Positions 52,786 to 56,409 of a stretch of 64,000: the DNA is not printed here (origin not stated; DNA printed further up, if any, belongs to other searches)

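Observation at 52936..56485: T9SS cargo giant followed by a mini-protein that is little more than a signal peptide, a Pro-spacer and a sorting-signal-like tail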

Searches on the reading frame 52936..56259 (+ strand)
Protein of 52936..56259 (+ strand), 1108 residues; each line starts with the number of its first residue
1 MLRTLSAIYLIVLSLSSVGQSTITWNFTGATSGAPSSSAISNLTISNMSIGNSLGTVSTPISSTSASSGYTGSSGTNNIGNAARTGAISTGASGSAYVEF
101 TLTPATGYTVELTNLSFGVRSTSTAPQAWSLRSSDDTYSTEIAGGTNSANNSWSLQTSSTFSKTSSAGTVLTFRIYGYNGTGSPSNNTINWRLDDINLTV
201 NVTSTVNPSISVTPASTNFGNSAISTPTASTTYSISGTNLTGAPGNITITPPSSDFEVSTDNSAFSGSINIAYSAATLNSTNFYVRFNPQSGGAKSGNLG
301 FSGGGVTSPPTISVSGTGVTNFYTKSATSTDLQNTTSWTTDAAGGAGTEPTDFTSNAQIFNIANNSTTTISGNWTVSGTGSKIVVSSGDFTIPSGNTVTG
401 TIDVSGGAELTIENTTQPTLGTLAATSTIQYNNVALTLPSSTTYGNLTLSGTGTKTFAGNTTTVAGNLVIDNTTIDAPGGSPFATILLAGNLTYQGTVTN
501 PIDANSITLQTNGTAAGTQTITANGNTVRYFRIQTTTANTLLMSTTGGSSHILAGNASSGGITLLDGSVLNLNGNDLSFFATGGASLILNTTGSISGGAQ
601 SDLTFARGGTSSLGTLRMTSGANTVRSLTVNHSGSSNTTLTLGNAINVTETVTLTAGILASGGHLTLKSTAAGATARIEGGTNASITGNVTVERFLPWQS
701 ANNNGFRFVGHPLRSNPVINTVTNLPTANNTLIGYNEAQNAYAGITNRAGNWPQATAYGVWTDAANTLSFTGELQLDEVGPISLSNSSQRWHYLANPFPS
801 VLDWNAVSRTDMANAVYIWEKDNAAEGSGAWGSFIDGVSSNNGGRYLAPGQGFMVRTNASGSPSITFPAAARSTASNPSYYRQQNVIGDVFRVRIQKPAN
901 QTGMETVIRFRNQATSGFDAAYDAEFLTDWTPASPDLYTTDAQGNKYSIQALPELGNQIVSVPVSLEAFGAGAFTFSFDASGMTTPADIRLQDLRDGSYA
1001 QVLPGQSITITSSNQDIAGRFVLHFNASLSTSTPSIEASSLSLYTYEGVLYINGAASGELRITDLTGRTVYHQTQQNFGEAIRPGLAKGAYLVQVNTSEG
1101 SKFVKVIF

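Call 3: search_protein_families(library=ncbifam, proteins=[window:52936-56259:+], max_evalue=1)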
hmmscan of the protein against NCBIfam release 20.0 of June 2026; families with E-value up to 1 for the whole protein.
window:52936-56259:+ (1108 aa): 3 families
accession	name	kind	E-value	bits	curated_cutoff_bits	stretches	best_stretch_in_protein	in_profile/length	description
TIGR04183.1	Por_Secre_tail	domain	1.1e-06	28.5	23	1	1051-1107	14-70/72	T9SS type A sorting domain-containing protein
NF012200.0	choice_anch_D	domain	2.4e-05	24.8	45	1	195-301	2-101/108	choice-of-anchor D domain-containing protein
NF033708.1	T9SS_Cterm_ChiA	domain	0.075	12.9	40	1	1064-1107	8-53/55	T9SS sorting signal type C domain-containing protein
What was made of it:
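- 56086..56259 (+): T9SS type A C-terminal sorting domain (aa 1051-1107). TIGR04183 aa 1051-1107 (call 3).
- Closest known: PID-CTERM / exosortase X. Same: The mini scores above the curated cut-off (call 3).
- It scores above the curated cut-off of a sorting-signal model (call 3).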

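Call 4: search_protein_families(library=pfam, proteins=[window:52936-56259:+], max_evalue=1)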
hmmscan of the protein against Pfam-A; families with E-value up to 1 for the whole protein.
window:52936-56259:+ (1108 aa): 2 families
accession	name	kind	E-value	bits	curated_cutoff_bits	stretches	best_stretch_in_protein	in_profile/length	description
PF18962.6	Por_Secre_tail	-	0.00064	20.4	27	1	1056-1107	20-74/75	Secretion system C-terminal sorting domain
PF19910.5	DUF6383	-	0.032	14.8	23.7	1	1031-1107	2-73/74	Domain of unknown function (DUF6383)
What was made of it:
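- On T9SS type A cargo (TIGR04183 / PF18962): Pfam PF18962 scores 20.4, below its cut-off of 27 (call 4).
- On RemA/RemZ-like surface adhesins: The only other hit is a weak choice-of-anchor D match (calls 3, 4).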

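Call 87: search_solved_structures(query=window:52936-56259:+, max_evalue=0.001, show_alignments=2)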
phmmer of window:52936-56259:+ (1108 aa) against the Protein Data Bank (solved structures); distinct sequences matched with E-value up to 0.001: 0.
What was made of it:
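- On RemA/RemZ-like surface adhesins: A single-sequence phmmer search found nothing (call 87), so the relationship is remote.
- Tried and rejected: Single-sequence phmmer against the PDB found nothing (call 87).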
